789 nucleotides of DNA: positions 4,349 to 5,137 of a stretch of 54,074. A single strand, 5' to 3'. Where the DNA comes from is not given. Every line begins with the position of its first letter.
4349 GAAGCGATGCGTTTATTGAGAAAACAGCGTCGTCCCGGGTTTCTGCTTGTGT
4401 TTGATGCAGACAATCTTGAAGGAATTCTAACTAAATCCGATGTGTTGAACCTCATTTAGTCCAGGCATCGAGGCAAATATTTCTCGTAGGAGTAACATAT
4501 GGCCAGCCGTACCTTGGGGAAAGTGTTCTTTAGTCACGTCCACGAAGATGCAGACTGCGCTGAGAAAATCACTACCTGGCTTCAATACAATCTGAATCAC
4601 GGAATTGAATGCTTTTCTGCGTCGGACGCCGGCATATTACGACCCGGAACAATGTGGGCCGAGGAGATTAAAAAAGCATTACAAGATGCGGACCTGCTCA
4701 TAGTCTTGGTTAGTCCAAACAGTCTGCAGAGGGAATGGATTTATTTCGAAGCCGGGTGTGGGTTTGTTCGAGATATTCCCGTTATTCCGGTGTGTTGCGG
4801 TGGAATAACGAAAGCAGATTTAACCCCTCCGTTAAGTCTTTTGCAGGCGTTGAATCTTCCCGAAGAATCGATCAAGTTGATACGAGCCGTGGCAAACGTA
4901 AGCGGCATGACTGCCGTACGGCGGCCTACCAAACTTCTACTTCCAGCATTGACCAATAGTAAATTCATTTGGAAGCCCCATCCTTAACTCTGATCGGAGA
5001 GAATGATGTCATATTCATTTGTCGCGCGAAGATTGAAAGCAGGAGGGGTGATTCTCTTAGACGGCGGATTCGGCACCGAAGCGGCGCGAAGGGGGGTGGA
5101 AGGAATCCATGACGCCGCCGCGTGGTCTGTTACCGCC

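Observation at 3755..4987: TIR protein paired with a HEPN(DUF4145-like)-CBS protein: candidate undescribed Thoeris-like signalling defence module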

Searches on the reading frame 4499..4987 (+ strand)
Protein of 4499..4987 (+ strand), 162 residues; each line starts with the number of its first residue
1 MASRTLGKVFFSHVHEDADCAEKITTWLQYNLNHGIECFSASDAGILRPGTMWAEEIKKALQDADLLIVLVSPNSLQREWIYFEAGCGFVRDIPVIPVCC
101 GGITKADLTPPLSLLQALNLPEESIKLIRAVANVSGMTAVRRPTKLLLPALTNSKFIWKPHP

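Call 3: search_protein_families(library=pfam, proteins=[window:4499-4987:+], max_evalue=1)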
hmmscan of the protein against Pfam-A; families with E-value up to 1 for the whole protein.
window:4499-4987:+ (162 aa): 5 families
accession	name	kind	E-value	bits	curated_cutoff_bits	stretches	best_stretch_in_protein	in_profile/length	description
PF13676.11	TIR_2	-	2.3e-14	54.4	28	1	9-121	1-109/122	TIR domain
PF08937.16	ThsB_TIR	-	8.4e-07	29.8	21.2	1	10-98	1-93/100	Thoeris protein ThsB, TIR-like domain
PF01582.25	TIR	-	0.00056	20.2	21.3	1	47-85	39-77/179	TIR domain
PF10137.14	CAP12-PCTIR_TIR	-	0.046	14.2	24.7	1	8-77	1-65/119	CAP12/Pycsar effector protein, TIR domain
PF24333.1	DUF7501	-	0.068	13.8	27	1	7-28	24-45/58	Family of unknown function (DUF7501)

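Call 4: search_protein_families(library=padloc, proteins=[window:4499-4987:+], max_evalue=1)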
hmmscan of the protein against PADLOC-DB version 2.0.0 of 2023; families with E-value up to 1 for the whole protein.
window:4499-4987:+ (162 aa): 17 families
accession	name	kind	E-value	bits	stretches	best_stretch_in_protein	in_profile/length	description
PDLC02012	SAVED5--SAVED_TIR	-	1.3e-07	29.1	1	5-81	12-83/404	-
PDLC00436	ThsB1|ThsB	-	8.1e-07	26.7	1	5-88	34-116/183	TIR-like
PDLC03016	TIR-TM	-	1.1e-06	26.8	1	9-138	3-132/293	-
PDLC00423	ThsB1|ThsB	-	4.7e-05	21.1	1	7-88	36-117/190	TIR-like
PDLC00419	ThsB1|ThsB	-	6.2e-05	20.9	1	6-86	27-106/165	TIR-like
PDLC00418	ThsB1|ThsB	-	0.00014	19.7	1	8-108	6-108/155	TIR-like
PDLC05062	PDC-S66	-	0.00061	17.3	1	9-84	151-222/282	-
PDLC00430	ThsB1|ThsB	-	0.0037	14.8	1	8-33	66-91/269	TIR-like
PDLC00426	ThsB1|ThsB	-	0.0048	14.2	1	9-84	240-317/352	TIR-like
PDLC00431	ThsB1|ThsB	-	0.0054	15.1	1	54-98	53-97/162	TIR-like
PDLC02421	Aga_TIR-PNTD1-PNTD2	-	0.01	12.9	1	8-79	5-73/430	Class I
PDLC04688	PDC-M50B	-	0.013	13.8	1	8-93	4-93/162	-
PDLC00433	ThsB1|ThsB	-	0.018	13.1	1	57-99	53-95/164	TIR-like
PDLC02403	Aga_TIR-PNTD1-PNTD2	-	0.029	11.4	1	22-79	15-72/443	Class I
PDLC00420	ThsB1|ThsB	-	0.037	11.2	1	8-82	3-75/319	TIR-like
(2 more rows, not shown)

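Call 5: search_protein_families(library=ncbifam, proteins=[window:4499-4987:+], max_evalue=1)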
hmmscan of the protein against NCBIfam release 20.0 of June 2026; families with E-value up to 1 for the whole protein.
window:4499-4987:+ (162 aa): 3 families
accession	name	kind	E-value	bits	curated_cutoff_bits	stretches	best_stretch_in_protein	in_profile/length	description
NF042941.1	Retron_TIR_antiphage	equivalog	0.0013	17.6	600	1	8-84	341-413/464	TIR domain-containing anti-phage reverse transcriptase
NF058526.1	Thoeris_type3_ThcB4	equivalog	0.0083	15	220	1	47-105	164-222/375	Thoeris type III anti-phage system protein ThcB4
NF040588.1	FxsC_Nterm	equivalog_domain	0.026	14.4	130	1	47-80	54-87/182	TIR-like protein FxsC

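Call 9: find_homologous_proteins(query=window:4499-4987:+, max_evalue=0.001)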
Query window:4499-4987:+ (162 aa): 5 proteins with E <= 0.001 among 154 candidates.
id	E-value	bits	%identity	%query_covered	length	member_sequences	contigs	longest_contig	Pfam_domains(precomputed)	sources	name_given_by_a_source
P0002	5.4e-105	366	100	100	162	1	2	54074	PF13676.12,PF08937.17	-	-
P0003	2.4e-31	127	44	87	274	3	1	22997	PF13676.12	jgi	jgi:TIR domain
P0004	5.0e-30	123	46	72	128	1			PF13676.12,PF08937.17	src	-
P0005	4.3e-28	116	48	70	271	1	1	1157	PF13676.12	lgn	-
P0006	5.9e-26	109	47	69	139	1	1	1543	PF13676.12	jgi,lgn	jgi:hypothetical protein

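Call 11: find_encoding_contigs(protein=P0003, flank=10000, max_places=4)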
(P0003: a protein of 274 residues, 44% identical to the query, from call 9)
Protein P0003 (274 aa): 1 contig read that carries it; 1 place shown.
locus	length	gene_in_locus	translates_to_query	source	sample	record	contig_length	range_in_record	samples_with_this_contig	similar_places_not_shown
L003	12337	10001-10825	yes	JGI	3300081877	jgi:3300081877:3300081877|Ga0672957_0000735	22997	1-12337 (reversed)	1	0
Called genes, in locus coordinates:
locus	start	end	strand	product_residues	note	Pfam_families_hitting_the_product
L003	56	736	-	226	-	-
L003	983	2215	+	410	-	PF06245:DUF1015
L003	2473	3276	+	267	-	PF01510:Amidase_2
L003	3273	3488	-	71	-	-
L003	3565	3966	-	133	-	-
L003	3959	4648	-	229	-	PF04542:Sigma70_r2, PF08281:Sigma70_r4_2, PF04545:Sigma70_r4 (weak)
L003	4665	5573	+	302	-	PF01904:DUF72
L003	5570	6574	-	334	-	PF00149:Metallophos (faint)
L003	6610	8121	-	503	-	PF01943:Polysacc_synt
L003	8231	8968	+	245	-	-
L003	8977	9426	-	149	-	-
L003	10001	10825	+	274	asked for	PF13676:TIR_2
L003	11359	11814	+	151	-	-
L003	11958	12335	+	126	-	?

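Call 19: search_solved_structures(query=window:4499-4987:+, max_evalue=1, show_alignments=3)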
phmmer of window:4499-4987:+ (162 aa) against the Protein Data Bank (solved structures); distinct sequences matched with E-value up to 1: 11.
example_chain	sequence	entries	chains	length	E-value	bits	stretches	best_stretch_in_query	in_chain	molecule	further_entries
6wt6_A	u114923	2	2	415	2.6e-05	27.5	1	17-123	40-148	Metazoan TIR-STING fusion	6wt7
7uxr_A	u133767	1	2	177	0.11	15.7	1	9-93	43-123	TIR domain protein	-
8jzm_A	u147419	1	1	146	0.21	14.8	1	11-86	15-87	Toll/interleukin-1 receptor domain-containing adapter protein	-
2y92_A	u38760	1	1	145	0.21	14.8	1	11-86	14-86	TOLL/INTERLEUKIN-1 RECEPTOR DOMAIN-CONTAINING ADAPTER PROTEIN,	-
4lqd_A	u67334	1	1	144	0.22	14.8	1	11-86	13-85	Toll/interleukin-1 receptor domain-containing adapter protein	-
3ub2_A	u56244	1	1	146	0.22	14.8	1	11-86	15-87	Toll/interleukin-1 receptor domain-containing adapter protein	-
4fz5_A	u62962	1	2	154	0.25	14.6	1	11-86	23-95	Toll/interleukin-1 receptor domain-containing adapter protein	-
3ub4_A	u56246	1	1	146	0.3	14.3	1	11-85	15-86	Toll/interleukin-1 receptor domain-containing adapter protein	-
5uzb_A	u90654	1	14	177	0.34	14.1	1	11-86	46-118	Toll/interleukin-1 receptor domain-containing adapter protein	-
9fqm_B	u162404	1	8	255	0.69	13.1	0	11-85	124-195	Toll/interleukin-1 receptor domain-containing adapter protein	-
3ub3_A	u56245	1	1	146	0.98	12.6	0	11-86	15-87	Toll/interleukin-1 receptor domain-containing adapter protein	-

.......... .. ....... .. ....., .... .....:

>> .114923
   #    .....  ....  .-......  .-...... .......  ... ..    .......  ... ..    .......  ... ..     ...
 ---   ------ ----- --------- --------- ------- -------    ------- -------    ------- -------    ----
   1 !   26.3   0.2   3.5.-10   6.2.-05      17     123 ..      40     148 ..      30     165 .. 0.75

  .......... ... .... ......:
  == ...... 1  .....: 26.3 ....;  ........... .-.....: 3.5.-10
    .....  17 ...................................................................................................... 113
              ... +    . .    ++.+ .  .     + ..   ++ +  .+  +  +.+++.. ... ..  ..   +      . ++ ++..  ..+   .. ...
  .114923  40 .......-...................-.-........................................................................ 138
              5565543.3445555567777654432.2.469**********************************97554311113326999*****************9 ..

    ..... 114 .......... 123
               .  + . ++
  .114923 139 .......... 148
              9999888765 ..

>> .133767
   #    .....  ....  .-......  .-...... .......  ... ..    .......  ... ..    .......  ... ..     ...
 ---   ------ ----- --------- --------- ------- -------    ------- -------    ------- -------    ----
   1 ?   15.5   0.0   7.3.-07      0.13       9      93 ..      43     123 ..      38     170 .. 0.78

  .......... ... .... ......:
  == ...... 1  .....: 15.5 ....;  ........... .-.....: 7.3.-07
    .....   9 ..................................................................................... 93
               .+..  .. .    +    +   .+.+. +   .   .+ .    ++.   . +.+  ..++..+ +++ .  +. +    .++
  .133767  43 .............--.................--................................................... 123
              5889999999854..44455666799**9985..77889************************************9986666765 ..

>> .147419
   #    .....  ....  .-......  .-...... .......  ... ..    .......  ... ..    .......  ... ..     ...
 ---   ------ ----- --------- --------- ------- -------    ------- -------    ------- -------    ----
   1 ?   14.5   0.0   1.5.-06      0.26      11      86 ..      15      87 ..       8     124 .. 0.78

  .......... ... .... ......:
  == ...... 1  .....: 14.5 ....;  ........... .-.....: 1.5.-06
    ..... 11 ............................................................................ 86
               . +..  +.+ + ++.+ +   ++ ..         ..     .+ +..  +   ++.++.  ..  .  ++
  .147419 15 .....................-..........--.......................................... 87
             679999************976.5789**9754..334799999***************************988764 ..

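Call 28: search_protein_families(library=pfam, proteins=[L003:11359-11814:+, L003:8977-9426:-, L003:8231-8968:+], max_evalue=0.1)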
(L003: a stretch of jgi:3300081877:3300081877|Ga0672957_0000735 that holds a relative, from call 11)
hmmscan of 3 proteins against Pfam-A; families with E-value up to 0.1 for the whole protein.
L003:11359-11814:+ (151 aa): 2 families
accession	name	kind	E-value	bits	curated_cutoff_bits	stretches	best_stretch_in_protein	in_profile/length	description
PF17044.10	BPTA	-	0.043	14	27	1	46-98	139-191/196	Borrelial persistence in ticks protein A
PF21566.2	NagA_C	-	0.065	13.6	27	0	40-96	45-98/118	Beta-N-acetylglucosaminidase, C-terminal domain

L003:8977-9426:- (149 aa): 0 families

L003:8231-8968:+ (245 aa): 3 families
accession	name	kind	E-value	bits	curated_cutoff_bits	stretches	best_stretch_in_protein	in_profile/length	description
PF07323.17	DUF1465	-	0.023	15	25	1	181-238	95-151/153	Protein of unknown function (DUF1465)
PF25762.1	HAUS1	-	0.071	13.3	40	0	170-244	106-180/236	HAUS augmin-like complex subunit 1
PF18446.7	DUF5611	-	0.075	14.2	25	1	178-210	65-97/102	Domain of unknown function (DUF5611)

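Call 55: search_dna_similar(query=window:4499-4987:+, collection=plasmids, mode=protein, max_evalue=0.001, max_rows=15)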
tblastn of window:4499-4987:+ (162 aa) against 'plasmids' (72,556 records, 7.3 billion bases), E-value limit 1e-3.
Records with a match: 16; places in all: 16; records where one place covers at least 80% of the query: 6.
Best place of each record, by identity: <60% 16.
By first word of the organism name: Enterococcus 7; Rhizobium 2; Acinetobacter 1; Paraburkholderia 1; Klebsiella 1; Deinococcus 1; Tritonibacter 1; Bacillus 1; Candidatus 1.
By predicted mobility (MOB-suite, as given by PLSDB): conjugative 9; non-mobilizable 7.
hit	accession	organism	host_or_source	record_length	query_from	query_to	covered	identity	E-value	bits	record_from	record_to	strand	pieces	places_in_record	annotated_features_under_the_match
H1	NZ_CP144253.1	Acinetobacter baumannii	patient,Nanchang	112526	9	145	85%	35.8%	1e-16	83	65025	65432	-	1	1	toll/interleukin-1 receptor domain-containing protein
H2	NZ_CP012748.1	Paraburkholderia caribensis MBA4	soil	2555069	9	139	81%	36.8%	7e-20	92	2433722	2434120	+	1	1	none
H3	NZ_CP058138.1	Klebsiella quasipneumoniae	culture,Wastewater influent sample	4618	9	144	84%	34.6%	1e-18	89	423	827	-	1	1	toll/interleukin-1 receptor domain-containing protein | replication initiation protein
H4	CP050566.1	Rhizobium leguminosarum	Lathyrus sativus,cell culture,root ...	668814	9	146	85%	31.5%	1e-7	57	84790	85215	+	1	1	toll/interleukin-1 receptor domain-containing protein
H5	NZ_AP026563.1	Deinococcus aetherius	-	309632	1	144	89%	28.6%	8e-9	61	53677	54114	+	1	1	toll/interleukin-1 receptor domain-containing protein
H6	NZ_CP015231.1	Tritonibacter mobilis F1926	cell culture,seawater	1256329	19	151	82%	30.9%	2e-5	50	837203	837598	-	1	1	record has no annotation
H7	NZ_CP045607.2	Bacillus cereus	Whole organism,soil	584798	9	123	71%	31.6%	2e-8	59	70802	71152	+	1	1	toll/interleukin-1 receptor domain-containing protein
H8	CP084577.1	Candidatus Megaira endosymbiont of Mesostigma viride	Mesostigma viride,algae ...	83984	8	118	69%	29.7%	6e-6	52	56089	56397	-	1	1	toll/interleukin-1 receptor domain-containing protein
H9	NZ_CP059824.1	Enterococcus faecium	Homo sapiens,blood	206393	8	123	72%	27.5%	5e-5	49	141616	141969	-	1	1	toll/interleukin-1 receptor domain-containing protein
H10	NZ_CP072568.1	Enterococcus faecium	Homo sapiens,blood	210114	8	123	72%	27.5%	5e-5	49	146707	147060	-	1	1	toll/interleukin-1 receptor domain-containing protein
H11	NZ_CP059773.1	Enterococcus faecium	Homo sapiens,blood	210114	8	123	72%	27.5%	5e-5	49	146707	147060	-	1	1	toll/interleukin-1 receptor domain-containing protein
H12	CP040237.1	Enterococcus faecium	Homo sapiens,Pus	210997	8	123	72%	27.5%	5e-5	49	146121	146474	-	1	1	toll/interleukin-1 receptor domain-containing protein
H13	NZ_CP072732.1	Enterococcus faecium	Homo sapiens,blood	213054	8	123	72%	27.5%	5e-5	49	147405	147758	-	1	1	toll/interleukin-1 receptor domain-containing protein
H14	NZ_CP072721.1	Enterococcus faecium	Homo sapiens,blood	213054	8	123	72%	27.5%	5e-5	49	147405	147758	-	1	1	toll/interleukin-1 receptor domain-containing protein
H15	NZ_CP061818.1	Enterococcus faecium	Homo sapiens,blood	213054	8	123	72%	27.5%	5e-5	49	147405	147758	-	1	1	toll/interleukin-1 receptor domain-containing protein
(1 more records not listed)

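Call 57: get_annotated_region(hit=H1, flank=4000)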
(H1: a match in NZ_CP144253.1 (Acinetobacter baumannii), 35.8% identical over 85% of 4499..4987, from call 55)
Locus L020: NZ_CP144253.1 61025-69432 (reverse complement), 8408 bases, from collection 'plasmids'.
description: Acinetobacter baumannii strain YFY27 plasmid pYFY27.1, complete sequence
organism: Acinetobacter baumannii (NCBI taxid 470)
taxonomy: Bacteria; Pseudomonadota; Gammaproteobacteria; Moraxellales; Moraxellaceae; Acinetobacter; Acinetobacter baumannii
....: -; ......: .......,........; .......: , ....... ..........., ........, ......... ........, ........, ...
typing (MOB-suite, as given by PLSDB): non-mobilizable; replicon rep_cluster_718
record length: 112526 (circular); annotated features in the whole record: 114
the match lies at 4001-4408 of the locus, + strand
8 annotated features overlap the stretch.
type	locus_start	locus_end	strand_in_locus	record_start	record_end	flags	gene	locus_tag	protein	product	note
CDS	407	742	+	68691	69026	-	-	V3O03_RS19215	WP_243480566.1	hypothetical protein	-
CDS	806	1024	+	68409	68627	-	-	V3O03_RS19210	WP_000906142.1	hypothetical protein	-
CDS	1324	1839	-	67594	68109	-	-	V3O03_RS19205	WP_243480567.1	hypothetical protein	-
CDS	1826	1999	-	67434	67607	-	-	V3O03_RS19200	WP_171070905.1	hypothetical protein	-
CDS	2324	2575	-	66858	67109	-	-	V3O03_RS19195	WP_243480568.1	hypothetical protein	-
CDS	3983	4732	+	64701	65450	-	-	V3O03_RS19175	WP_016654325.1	toll/interleukin-1 receptor domain-containing protein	GO:0007165 - signal transduction [Evidence IEA]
CDS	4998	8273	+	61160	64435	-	-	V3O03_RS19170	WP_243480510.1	helicase-related protein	-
CDS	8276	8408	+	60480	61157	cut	-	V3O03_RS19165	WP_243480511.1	DUF4391 domain-containing protein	-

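Call 58: get_annotated_region(hit=H3, flank=4000)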
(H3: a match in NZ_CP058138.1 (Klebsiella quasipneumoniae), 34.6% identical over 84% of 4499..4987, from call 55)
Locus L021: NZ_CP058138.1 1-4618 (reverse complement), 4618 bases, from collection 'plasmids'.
description: Klebsiella quasipneumoniae strain RHBSTW-00138 plasmid pRHBSTW-00138_8, complete sequence
organism: Klebsiella quasipneumoniae (NCBI taxid 1463165)
taxonomy: Bacteria; Pseudomonadota; Gammaproteobacteria; Enterobacterales; Enterobacteriaceae; Klebsiella; Klebsiella quasipneumoniae
host: -; source: culture,Wastewater influent sample; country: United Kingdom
typing (MOB-suite, as given by PLSDB): non-mobilizable
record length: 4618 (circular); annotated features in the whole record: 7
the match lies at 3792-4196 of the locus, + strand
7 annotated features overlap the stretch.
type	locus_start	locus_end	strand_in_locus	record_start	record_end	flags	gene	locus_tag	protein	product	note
CDS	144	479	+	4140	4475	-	mobC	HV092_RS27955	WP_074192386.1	plasmid mobilization relaxosome protein MobC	-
CDS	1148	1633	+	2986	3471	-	-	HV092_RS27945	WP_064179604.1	MbeB family mobilization protein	-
CDS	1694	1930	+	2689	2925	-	-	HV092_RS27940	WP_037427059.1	MbeD family mobilization/exclusion protein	-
CDS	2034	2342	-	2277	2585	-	-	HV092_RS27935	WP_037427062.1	CcdB family protein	-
CDS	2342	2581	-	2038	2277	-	-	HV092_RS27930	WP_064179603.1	type II toxin-antitoxin system CcdA family antitoxin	-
CDS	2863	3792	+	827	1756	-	-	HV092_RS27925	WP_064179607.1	replication initiation protein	-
CDS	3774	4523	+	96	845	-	-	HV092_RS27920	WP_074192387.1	toll/interleukin-1 receptor domain-containing protein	GO:0007165 - signal transduction [Evidence IEA]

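Call 59: get_annotated_region(hit=H2, flank=4000)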
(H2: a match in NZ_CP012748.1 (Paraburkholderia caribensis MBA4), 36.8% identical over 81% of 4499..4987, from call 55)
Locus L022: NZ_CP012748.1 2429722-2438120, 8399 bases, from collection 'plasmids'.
description: Paraburkholderia caribensis MBA4 plasmid unnamed, complete sequence
organism: Paraburkholderia caribensis MBA4 (NCBI taxid 1323664)
taxonomy: Bacteria; Pseudomonadota; Betaproteobacteria; Burkholderiales; Burkholderiaceae; Paraburkholderia; Paraburkholderia caribensis; Paraburkholderia caribensis MBA4
host: -; source: soil; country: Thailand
typing (MOB-suite, as given by PLSDB): non-mobilizable
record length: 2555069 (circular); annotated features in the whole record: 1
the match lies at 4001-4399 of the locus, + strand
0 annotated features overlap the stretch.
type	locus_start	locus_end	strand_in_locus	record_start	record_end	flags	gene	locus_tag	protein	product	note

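Call 61: search_protein_families(library=pfam, proteins=[P0003, P0005, L021:3774-4523:+, L020:3983-4732:+], max_evalue=0.1)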
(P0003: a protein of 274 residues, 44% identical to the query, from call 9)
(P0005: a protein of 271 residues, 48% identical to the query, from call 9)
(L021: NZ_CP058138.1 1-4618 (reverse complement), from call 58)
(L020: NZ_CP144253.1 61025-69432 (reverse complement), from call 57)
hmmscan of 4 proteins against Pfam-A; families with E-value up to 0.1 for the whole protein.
P0003 (274 aa): 13 families
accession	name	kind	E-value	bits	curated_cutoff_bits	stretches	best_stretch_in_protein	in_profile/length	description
PF13676.11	TIR_2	-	1.1e-09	39.3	28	1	6-121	1-111/122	TIR domain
PF08937.16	ThsB_TIR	-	0.00072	20.4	21.2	1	7-99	1-96/100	Thoeris protein ThsB, TIR-like domain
PF14277.12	DUF4364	-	0.0037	17.5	26.9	1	222-258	39-75/162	Domain of unknown function (DUF4364)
PF20290.3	MC4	-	0.0038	18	28.1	1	208-261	56-110/133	ABC-three component (ABC-3C) system Middle Component 4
PF22665.2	DUF6293_C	-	0.01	16.7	27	1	184-254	32-99/101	DUF6293 C-terminal winged helix domain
PF25213.1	HVO_A0261_N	-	0.016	15.5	35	1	219-259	41-77/86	HVO_A0261 N-terminal domain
PF04458.17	DUF505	-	0.018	13.9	28.7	1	219-258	367-408/622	Protein of unknown function (DUF505)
PF08100.18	Dimerisation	-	0.021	15.1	25.6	1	178-254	20-92/93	O-methyltransferase dimerisation domain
PF14947.12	HTH_45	-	0.034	14.6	25.5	1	221-259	38-72/77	Winged helix-turn-helix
PF20288.3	MC2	-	0.051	13.9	26.9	1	212-261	60-109/145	ABC-three component (ABC-3C) system Middle Component 2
PF22381.2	Staph_reg_Sar_Rot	-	0.076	13.6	27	1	185-256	11-85/85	Transcriptional regulator SarA/Rot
PF07381.18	EarA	-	0.081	13.2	22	0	234-255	68-89/90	EarA-like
PF09382.16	RQC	-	0.097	12.9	23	0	215-259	60-103/114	RQC domain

P0005 (271 aa): 7 families
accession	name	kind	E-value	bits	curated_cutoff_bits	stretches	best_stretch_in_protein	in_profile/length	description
PF13676.11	TIR_2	-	7.9e-11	42.9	28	1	13-125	1-108/122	TIR domain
PF08937.16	ThsB_TIR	-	3.2e-05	24.7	21.2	1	14-106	1-96/100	Thoeris protein ThsB, TIR-like domain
PF22665.2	DUF6293_C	-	0.00011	23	27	1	192-260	33-98/101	DUF6293 C-terminal winged helix domain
PF14277.12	DUF4364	-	0.0014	18.9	26.9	1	228-267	38-77/162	Domain of unknown function (DUF4364)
PF12913.13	SH3_6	-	0.041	13.9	27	1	74-92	29-47/53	SH3 domain (SH3b1 type)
PF03501.21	S10_plectin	-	0.06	13.9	26.9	0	177-226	9-53/93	Plectin/S10 domain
PF04455.17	Saccharop_dh_N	-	0.073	14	23.5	0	180-218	4-42/100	LOR/SDH bifunctional enzyme conserved region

L021:3774-4523:+ (249 aa): 2 families
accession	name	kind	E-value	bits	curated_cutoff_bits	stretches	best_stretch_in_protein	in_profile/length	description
PF13676.11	TIR_2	-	1.1e-10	42.5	28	1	7-122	1-114/122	TIR domain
PF08937.16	ThsB_TIR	-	0.058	14.2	21.2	1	8-99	1-96/100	Thoeris protein ThsB, TIR-like domain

L020:3983-4732:+ (249 aa): 2 families
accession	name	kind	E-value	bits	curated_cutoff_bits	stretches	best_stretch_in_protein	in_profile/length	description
PF13676.11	TIR_2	-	1.8e-08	35.4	28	1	7-125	1-119/122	TIR domain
PF08937.16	ThsB_TIR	-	0.0026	18.6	21.2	1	47-100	44-97/100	Thoeris protein ThsB, TIR-like domain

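Call 62: search_protein_families(library=padloc, proteins=[P0003, L021:3774-4523:+], max_evalue=0.001)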
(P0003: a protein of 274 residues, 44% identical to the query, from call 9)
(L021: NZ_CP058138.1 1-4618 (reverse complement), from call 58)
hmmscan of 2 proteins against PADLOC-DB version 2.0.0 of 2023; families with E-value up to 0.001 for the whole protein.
P0003 (274 aa): 8 families
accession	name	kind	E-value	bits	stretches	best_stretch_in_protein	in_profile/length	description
PDLC03869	LmuC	-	2.6e-09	34.9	1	191-262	66-135/168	-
PDLC03016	TIR-TM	-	2.4e-07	28.9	1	5-132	2-126/293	-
PDLC00431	ThsB1|ThsB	-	6.4e-07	27.9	1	53-103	54-104/162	TIR-like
PDLC04688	PDC-M50B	-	2.4e-05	22.6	1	53-104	55-106/162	-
PDLC03825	spbK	-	4.1e-05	21.2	1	3-71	148-216/308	-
PDLC00433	ThsB1|ThsB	-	6.4e-05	21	1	54-103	52-101/164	TIR-like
PDLC03871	LmuC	-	0.00093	17.3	0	185-262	37-118/156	-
PDLC00423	ThsB1|ThsB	-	0.00094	16.9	0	2-86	34-117/190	TIR-like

L021:3774-4523:+ (249 aa): 1 family
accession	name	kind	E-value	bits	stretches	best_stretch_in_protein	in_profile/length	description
PDLC03016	TIR-TM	-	4e-06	24.9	1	7-85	3-79/293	-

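Call 76: find_related_loci(query=A4, collection=viral_contigs, flank=5000)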
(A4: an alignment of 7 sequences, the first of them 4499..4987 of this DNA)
Query A4 (162 aa) in viral_contigs; peptide patterns used: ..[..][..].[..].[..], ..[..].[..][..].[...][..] (x = any residue, [..] = any of these).
52 stretches matched a pattern; 25 encode a relative of the query (tblastn E <= 1e-3); 25 distinct loci.
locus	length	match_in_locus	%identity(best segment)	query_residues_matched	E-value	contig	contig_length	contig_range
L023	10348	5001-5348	39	9-124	1e-23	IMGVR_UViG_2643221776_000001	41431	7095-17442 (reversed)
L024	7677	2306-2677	38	9-131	3e-23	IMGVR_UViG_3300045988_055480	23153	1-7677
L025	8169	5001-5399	35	8-135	4e-23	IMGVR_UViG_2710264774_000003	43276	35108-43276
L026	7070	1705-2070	39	9-128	2e-22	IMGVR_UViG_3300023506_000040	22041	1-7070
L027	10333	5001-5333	34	9-119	9e-20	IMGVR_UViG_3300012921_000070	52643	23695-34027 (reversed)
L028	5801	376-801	29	9-157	6e-17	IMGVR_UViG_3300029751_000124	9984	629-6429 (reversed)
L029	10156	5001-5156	52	78-128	2e-10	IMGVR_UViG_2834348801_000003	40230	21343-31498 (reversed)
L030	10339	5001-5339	27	21-136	4e-10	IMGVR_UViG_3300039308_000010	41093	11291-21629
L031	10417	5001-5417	27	8-145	3e-8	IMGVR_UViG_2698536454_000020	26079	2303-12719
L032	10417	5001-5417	27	8-145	3e-8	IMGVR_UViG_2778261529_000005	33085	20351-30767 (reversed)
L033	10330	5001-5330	30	8-116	7e-8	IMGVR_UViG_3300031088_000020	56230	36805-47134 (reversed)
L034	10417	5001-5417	25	8-145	2e-6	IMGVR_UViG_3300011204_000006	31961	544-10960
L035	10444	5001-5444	28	8-160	7e-7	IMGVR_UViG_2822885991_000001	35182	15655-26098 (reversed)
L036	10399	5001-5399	25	4-135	8e-6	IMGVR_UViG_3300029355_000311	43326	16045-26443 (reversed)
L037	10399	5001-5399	25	4-135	8e-6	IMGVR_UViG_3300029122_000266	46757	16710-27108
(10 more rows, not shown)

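Call 83: search_protein_families(library=phrogs, proteins=[window:4499-4987:+], max_evalue=0.01)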
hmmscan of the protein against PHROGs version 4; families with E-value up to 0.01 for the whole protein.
window:4499-4987:+ (162 aa): 2 families
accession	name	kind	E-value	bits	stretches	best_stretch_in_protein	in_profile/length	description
phrog_29177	-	unknown function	4.7e-25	89.6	1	8-131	5-129/250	-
phrog_13899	-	unknown function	1.6e-09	38.6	1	8-136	2-130/275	-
